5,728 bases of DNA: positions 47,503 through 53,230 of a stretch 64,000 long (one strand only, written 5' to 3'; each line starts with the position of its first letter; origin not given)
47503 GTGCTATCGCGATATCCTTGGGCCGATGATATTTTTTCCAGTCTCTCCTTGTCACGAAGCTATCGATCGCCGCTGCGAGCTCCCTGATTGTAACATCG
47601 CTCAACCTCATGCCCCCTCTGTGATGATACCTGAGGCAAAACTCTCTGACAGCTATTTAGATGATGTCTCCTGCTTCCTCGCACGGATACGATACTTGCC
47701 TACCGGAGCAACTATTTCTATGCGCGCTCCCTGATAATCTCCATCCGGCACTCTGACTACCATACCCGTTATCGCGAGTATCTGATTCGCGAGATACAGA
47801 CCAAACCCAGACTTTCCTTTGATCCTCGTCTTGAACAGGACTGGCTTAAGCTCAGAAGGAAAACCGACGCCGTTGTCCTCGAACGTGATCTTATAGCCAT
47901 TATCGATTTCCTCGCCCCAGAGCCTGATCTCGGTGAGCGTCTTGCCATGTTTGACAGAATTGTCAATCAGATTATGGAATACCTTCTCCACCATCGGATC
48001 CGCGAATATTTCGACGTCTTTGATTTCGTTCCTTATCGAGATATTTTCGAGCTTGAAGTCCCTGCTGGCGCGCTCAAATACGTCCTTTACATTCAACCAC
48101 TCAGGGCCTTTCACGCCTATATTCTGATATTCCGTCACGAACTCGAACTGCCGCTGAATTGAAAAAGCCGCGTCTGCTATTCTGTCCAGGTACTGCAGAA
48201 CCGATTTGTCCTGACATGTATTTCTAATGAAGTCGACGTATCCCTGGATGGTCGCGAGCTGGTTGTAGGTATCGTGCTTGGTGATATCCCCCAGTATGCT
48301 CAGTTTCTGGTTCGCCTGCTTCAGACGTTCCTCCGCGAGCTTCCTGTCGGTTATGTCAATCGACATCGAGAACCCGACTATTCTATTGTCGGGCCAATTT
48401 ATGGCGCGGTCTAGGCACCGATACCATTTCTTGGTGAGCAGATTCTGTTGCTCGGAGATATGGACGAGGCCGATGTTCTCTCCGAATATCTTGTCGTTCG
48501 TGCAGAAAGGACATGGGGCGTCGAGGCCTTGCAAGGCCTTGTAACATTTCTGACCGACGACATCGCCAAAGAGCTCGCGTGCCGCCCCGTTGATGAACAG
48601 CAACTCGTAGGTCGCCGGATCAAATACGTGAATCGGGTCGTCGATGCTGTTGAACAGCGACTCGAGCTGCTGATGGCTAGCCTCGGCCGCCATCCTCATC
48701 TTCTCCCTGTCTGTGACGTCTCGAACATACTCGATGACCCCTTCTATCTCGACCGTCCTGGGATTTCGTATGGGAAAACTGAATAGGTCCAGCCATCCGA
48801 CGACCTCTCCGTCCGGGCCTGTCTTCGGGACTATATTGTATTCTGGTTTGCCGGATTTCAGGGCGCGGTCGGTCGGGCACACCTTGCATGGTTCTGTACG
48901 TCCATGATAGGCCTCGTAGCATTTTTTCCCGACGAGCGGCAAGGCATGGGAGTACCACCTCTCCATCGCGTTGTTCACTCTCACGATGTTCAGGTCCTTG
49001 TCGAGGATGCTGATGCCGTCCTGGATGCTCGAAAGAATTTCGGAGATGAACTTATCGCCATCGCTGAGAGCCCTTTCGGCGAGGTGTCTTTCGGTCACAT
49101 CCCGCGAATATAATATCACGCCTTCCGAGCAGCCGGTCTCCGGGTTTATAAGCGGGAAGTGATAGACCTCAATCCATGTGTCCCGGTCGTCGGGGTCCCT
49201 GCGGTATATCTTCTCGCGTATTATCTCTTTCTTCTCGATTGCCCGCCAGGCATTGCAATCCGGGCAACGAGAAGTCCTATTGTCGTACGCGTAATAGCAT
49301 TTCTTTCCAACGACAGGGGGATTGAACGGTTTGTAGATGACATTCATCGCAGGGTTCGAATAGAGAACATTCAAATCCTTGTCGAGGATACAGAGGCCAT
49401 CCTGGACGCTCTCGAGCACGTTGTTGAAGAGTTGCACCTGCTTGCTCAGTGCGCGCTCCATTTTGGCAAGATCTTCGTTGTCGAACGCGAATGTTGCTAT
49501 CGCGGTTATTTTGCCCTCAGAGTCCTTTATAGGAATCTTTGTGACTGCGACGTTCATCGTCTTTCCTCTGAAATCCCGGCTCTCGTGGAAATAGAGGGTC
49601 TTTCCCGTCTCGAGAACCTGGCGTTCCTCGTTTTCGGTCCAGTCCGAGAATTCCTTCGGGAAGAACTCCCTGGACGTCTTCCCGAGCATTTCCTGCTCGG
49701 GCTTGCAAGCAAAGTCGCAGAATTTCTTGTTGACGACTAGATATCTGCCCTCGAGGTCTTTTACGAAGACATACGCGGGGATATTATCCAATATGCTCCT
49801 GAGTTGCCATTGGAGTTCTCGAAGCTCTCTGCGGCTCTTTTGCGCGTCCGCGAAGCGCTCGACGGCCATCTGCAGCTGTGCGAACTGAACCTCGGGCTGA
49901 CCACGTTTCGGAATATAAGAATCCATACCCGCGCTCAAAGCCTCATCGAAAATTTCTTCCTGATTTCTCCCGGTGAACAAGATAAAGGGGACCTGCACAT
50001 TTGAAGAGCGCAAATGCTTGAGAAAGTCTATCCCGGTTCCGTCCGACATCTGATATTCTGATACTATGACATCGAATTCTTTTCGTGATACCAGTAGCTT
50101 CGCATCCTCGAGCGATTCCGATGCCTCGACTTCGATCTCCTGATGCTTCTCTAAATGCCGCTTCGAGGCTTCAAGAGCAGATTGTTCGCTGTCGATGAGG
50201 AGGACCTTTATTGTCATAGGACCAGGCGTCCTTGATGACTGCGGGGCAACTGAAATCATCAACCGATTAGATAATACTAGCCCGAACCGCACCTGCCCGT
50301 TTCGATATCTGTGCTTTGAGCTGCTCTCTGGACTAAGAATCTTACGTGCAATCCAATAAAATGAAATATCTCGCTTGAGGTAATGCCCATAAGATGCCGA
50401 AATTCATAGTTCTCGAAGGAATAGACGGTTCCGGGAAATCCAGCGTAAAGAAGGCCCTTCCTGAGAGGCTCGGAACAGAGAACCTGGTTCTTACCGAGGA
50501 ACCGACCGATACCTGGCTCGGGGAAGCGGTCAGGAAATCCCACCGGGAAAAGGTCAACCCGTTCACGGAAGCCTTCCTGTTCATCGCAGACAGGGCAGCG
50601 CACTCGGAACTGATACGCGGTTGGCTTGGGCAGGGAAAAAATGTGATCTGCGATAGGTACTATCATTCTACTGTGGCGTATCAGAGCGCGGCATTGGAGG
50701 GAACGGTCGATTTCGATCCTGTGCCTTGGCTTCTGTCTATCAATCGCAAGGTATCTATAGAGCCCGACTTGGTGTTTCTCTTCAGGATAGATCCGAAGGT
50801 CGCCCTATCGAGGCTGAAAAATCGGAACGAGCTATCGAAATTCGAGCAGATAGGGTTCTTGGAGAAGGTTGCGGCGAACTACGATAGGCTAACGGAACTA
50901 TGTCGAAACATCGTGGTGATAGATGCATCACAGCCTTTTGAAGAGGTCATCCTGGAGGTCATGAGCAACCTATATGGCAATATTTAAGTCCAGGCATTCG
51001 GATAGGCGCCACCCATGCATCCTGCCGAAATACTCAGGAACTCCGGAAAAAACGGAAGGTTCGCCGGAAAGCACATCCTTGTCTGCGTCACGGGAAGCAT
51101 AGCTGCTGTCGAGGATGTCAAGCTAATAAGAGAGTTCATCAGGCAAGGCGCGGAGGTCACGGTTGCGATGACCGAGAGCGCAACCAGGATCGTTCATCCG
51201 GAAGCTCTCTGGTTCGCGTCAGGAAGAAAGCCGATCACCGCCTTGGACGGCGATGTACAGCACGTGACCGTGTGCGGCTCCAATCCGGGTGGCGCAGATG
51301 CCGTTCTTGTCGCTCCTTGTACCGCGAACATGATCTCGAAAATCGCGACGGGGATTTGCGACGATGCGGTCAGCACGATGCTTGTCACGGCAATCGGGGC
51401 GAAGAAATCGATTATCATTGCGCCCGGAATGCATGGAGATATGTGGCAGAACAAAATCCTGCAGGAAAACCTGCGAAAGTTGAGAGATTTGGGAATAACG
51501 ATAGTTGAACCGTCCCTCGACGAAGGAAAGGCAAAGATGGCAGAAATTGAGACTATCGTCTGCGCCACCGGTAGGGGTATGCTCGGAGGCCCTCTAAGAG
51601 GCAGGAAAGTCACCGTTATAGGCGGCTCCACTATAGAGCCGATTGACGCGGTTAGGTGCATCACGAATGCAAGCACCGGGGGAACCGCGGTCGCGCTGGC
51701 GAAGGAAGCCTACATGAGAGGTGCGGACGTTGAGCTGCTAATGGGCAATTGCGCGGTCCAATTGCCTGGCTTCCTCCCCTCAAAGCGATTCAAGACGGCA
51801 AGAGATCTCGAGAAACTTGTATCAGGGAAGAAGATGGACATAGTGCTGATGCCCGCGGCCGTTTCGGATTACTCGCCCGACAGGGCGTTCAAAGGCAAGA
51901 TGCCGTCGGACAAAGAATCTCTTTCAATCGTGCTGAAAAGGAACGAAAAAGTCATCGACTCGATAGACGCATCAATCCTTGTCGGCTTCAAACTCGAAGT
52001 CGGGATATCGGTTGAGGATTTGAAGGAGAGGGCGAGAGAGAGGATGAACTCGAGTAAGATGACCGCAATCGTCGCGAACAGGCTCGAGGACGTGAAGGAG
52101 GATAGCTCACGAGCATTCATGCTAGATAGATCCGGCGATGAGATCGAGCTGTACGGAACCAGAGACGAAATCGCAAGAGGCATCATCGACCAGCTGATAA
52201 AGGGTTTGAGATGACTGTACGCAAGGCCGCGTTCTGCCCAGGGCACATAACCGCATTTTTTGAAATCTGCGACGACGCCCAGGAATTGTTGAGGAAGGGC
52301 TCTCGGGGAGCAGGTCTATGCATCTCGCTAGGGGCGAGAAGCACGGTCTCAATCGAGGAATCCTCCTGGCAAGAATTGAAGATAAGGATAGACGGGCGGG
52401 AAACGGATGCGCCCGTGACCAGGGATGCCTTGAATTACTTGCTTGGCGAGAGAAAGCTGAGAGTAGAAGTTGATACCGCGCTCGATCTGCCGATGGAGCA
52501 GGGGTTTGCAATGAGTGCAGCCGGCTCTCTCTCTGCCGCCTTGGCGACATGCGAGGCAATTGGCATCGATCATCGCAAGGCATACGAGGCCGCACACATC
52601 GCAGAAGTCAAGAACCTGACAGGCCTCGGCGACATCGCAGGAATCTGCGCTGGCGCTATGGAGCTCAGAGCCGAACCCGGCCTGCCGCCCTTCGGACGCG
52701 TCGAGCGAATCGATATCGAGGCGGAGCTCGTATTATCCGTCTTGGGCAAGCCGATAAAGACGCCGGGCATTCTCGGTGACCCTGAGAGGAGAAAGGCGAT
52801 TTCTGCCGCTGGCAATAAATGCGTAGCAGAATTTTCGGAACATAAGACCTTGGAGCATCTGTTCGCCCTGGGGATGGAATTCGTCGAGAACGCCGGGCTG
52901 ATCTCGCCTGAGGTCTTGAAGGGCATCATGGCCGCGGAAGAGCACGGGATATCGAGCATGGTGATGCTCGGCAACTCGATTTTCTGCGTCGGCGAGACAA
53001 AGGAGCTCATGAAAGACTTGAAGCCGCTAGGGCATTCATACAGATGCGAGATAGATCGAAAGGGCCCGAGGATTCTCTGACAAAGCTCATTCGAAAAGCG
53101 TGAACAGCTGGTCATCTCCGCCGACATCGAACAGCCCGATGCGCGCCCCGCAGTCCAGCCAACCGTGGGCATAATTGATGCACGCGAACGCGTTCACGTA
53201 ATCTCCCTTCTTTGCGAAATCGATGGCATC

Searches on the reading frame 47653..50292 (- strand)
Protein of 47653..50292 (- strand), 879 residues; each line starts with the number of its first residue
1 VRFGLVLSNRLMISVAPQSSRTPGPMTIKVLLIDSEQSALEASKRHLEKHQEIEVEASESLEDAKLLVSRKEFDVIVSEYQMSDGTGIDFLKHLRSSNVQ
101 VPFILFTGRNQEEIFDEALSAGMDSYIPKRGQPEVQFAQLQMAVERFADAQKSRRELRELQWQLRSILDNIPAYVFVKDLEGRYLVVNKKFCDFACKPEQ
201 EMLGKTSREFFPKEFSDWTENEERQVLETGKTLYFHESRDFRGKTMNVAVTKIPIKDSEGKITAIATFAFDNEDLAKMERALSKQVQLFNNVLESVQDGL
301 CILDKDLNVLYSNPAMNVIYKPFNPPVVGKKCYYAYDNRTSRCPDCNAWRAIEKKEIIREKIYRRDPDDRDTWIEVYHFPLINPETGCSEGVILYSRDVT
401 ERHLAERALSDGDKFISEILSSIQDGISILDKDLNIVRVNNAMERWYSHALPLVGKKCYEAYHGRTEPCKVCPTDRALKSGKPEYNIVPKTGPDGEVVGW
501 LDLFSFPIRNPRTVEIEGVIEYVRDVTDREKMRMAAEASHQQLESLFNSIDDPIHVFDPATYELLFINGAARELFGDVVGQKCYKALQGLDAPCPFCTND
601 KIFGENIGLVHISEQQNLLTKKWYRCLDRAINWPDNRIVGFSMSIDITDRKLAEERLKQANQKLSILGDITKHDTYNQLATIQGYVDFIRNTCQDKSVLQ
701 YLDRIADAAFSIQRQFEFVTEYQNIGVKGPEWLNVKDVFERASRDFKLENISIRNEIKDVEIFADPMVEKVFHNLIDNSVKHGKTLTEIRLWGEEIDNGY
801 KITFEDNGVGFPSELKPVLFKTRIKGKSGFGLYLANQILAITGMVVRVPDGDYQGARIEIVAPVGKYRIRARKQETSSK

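Call 15: search_protein_families(library=pfam, proteins=[window:47653-50292:-])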
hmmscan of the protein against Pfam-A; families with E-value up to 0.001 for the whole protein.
window:47653-50292:- (879 aa): 7 families
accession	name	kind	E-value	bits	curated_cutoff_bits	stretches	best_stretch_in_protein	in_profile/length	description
PF08448.16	PAS_4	-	2.2e-43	147.4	23.1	3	168-269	1-102/110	PAS fold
PF13426.13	PAS_9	-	1e-27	96.9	27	3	425-528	2-103/103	PAS domain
PF13188.13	PAS_8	-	3.5e-22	77.9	21.8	1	542-603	2-61/65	PAS domain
PF00989.32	PAS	-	1.2e-19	70.8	22.6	1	164-265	3-106/113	PAS fold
PF00072.30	Response_reg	-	8.5e-18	65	30.2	1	30-134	1-104/111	Response regulator receiver domain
PF02518.31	HATPase_c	-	3e-12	47.4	26.4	1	768-864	6-109/111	Histidine kinase-, DNA gyrase B-, and HSP90-like ATPase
PF12860.13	PAS_7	-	6e-07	30.1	27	0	420-446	1-27/115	PAS fold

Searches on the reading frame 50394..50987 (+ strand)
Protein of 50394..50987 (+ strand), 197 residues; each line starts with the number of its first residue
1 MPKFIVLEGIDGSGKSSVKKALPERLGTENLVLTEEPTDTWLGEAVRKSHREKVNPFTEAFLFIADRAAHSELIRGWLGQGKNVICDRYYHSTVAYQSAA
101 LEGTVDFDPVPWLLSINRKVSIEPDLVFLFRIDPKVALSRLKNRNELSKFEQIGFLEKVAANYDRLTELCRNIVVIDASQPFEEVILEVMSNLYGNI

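Call 15: search_protein_families(library=pfam, proteins=[window:50394-50987:+])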
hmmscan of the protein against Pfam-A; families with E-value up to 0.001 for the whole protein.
window:50394-50987:+ (197 aa): 4 families
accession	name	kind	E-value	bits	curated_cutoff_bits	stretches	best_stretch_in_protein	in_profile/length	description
PF02223.23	Thymidylate_kin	-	3.6e-42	144.6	27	1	7-185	1-181/185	Thymidylate kinase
PF01712.25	dNK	-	5.1e-06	26.8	27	1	5-184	1-189/203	Deoxynucleoside kinase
PF13521.12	AAA_28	-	1.1e-05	26.1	27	1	5-161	2-144/164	AAA domain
PF13238.12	AAA_18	-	0.00077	20.4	29.4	0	5-145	1-112/128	AAA domain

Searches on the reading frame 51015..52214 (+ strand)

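Call 15: search_protein_families(library=pfam, proteins=[window:51015-52214:+])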
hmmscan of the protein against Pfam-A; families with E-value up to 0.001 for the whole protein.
window:51015-52214:+ (399 aa): 2 families
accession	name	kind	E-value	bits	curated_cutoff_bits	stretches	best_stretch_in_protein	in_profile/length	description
PF04127.22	DFP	-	3.2e-39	135.1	22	1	194-360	1-172/186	DNA/pantothenate metabolism flavoprotein C-terminal domain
PF02441.25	Flavoprotein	-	9.9e-31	107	22.7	1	19-183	1-156/162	Flavoprotein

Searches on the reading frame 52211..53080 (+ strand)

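Call 15: search_protein_families(library=pfam, proteins=[window:52211-53080:+])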
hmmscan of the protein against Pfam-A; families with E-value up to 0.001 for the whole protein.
window:52211-53080:+ (289 aa): 1 family
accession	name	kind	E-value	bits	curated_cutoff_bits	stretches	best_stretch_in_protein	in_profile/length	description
PF00288.32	GHMP_kinases_N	-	0.00091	19.8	22.3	0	81-148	14-86/87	GHMP kinases N terminal domain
